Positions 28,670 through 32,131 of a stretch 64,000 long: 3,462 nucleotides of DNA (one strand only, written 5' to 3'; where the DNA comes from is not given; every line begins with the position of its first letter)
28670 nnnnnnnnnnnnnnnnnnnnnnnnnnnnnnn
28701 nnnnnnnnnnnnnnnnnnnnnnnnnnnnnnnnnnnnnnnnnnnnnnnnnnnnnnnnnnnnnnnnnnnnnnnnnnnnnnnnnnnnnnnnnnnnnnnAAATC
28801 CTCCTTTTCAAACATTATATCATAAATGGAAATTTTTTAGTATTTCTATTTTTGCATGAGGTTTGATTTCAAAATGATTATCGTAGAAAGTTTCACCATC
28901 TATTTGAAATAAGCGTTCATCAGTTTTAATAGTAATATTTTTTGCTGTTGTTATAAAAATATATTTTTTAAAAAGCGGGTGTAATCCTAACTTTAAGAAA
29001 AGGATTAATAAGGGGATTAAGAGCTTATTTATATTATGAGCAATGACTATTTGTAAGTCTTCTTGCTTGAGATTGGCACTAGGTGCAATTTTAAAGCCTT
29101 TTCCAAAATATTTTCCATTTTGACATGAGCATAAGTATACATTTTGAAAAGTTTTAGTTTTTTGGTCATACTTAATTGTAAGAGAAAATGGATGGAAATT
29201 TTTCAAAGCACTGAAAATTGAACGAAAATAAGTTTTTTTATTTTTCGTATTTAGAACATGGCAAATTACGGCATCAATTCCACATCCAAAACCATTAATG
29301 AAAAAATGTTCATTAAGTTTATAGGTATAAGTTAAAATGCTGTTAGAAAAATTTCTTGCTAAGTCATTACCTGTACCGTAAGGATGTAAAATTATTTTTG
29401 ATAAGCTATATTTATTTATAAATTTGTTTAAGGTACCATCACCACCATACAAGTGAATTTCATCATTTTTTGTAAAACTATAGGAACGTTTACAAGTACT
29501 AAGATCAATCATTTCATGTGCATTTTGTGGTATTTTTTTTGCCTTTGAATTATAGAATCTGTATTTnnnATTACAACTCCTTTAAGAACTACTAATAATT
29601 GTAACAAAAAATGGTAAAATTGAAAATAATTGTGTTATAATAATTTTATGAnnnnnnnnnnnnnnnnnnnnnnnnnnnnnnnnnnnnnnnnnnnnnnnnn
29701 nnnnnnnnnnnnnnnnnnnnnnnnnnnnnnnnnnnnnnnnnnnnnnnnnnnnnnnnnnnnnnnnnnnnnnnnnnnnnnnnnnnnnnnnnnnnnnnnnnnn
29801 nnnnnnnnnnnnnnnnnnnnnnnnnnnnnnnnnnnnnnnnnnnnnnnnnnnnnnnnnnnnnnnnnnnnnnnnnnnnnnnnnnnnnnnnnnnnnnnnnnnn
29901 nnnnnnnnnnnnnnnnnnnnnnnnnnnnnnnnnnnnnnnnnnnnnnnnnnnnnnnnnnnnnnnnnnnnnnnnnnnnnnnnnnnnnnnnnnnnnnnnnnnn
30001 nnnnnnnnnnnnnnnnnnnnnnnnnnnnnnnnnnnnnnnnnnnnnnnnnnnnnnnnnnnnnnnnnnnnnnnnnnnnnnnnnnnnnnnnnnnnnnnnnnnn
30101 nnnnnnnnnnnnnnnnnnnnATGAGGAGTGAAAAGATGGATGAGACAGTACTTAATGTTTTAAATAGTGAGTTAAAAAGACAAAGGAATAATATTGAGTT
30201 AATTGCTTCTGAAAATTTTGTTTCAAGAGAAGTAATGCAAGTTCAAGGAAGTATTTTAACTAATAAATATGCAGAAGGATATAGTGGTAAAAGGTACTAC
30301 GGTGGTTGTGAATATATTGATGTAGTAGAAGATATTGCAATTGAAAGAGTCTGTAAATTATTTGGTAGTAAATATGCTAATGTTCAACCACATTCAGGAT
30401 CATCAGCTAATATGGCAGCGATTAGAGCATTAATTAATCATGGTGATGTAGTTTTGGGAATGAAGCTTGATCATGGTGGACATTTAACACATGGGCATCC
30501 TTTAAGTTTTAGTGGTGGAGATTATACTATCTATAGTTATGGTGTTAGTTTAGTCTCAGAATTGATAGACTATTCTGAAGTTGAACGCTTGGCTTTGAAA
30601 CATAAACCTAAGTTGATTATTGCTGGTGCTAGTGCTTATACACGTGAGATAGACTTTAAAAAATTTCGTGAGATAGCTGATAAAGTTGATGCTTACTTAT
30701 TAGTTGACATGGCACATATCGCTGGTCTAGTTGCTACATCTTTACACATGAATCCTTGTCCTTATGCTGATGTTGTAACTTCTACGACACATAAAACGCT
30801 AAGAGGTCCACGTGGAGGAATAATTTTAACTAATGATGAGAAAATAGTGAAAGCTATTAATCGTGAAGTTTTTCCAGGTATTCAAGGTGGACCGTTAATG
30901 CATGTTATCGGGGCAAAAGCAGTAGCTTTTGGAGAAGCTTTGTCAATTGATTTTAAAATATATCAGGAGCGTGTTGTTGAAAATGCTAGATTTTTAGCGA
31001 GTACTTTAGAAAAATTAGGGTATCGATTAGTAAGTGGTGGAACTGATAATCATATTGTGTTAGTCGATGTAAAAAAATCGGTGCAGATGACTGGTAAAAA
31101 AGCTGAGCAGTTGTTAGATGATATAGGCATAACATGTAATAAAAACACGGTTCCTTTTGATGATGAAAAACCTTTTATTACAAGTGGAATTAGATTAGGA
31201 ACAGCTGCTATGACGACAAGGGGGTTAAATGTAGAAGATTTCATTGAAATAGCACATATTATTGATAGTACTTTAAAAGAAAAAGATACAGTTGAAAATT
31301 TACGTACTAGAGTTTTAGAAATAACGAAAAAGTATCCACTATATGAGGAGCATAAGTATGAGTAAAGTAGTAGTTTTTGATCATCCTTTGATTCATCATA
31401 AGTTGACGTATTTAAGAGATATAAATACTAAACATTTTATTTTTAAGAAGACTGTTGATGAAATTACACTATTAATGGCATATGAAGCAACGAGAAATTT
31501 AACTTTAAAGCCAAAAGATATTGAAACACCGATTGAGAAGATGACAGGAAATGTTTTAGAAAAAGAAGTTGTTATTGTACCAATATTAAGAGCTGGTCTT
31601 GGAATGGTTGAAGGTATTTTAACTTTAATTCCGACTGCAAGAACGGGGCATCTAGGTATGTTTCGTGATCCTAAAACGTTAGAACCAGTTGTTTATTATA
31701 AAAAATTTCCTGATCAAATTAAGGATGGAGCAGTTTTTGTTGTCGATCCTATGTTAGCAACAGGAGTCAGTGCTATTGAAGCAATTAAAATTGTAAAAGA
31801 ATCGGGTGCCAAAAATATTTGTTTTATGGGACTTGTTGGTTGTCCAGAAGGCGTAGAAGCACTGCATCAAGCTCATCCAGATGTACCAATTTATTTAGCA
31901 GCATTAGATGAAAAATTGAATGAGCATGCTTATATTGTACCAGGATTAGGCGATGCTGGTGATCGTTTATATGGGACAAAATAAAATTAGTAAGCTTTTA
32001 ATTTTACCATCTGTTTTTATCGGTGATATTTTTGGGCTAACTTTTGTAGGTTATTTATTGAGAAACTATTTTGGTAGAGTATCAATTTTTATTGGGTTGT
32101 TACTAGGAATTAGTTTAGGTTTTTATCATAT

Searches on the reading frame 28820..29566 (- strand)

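Call 16: search_protein_families(library=ncbifam, max_evalue=0.00001, proteins=[window:28820-29566:-])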
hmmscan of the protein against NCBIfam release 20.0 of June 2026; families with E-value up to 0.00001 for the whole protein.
window:28820-29566:- (248 aa): 5 families
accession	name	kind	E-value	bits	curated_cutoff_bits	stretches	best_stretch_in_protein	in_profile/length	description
TIGR00147.1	TIGR00147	subfamily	1.5e-20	73.4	118.65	1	34-235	58-284/296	YegS/Rv2252/BmrU family lipid kinase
NF009604.0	PRK13057.1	equivalog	4.5e-15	55.4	274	1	84-237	129-288/302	lipid kinase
NF009602.0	PRK13054.1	equivalog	1.3e-08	34.4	284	1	41-235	64-282/301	lipid kinase YegS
NF008882.0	PRK11914.1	equivalog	1.2e-07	31.2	302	0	110-216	168-273/306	diacylglycerol kinase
NF009874.0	PRK13337.1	equivalog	3.9e-07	29.3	385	0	34-226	59-274/305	diacylglycerol kinase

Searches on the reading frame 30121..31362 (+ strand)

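Call 16: search_protein_families(library=ncbifam, max_evalue=0.00001, proteins=[window:30121-31362:+])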
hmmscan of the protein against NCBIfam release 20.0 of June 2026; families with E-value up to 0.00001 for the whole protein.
window:30121-31362:+ (414 aa): 7 families
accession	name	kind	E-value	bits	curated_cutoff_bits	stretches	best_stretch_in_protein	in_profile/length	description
NF000586.1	PRK00011.1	subfamily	1.5e-185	616.7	335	1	8-408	2-404/404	serine hydroxymethyltransferase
NF010094.0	PRK13580.1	equivalog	8.3e-134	446.9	735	2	110-391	170-451/496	glycine hydroxymethyltransferase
TIGR04506.1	F_threo_transal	equivalog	1.9e-35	122.7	650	1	12-402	8-398/609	fluorothreonine transaldolase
NF005394.0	PRK06939.1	equivalog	4.1e-10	38.9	460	1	84-326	102-344/397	glycine C-acetyltransferase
TIGR01825.1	gly_Cac_T_rel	subfamily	3e-09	36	535.4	1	76-333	85-335/385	BioF/Kbl family PLP-dependent acyltransferase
TIGR00858.1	bioF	equivalog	6.1e-08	31.8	426.45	1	75-247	73-242/365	8-amino-7-oxononanoate synthase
NF047600.1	SerpalmtaseCFB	equivalog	5.7e-07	28.5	640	1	46-319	69-332/395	serine palmitoyltransferase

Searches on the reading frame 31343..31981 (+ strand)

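Call 16: search_protein_families(library=ncbifam, max_evalue=0.00001, proteins=[window:31343-31981:+])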
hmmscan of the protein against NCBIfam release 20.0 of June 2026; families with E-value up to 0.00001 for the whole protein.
window:31343-31981:+ (213 aa): 4 families
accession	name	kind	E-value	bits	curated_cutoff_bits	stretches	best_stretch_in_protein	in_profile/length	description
NF001097.0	PRK00129.1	equivalog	5.8e-84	281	114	1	7-213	2-209/209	uracil phosphoribosyltransferase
TIGR01091.1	upp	equivalog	2e-82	275.9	208.35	1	8-213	1-207/207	uracil phosphoribosyltransferase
TIGR01251.1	ribP_PPkin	subfamily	2.8e-06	26.5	113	0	119-162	201-244/309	ribose-phosphate diphosphokinase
NF005299.0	PRK06827.1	subfamily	7.3e-06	24.9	327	0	115-178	252-316/383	phosphoribosylpyrophosphate synthetase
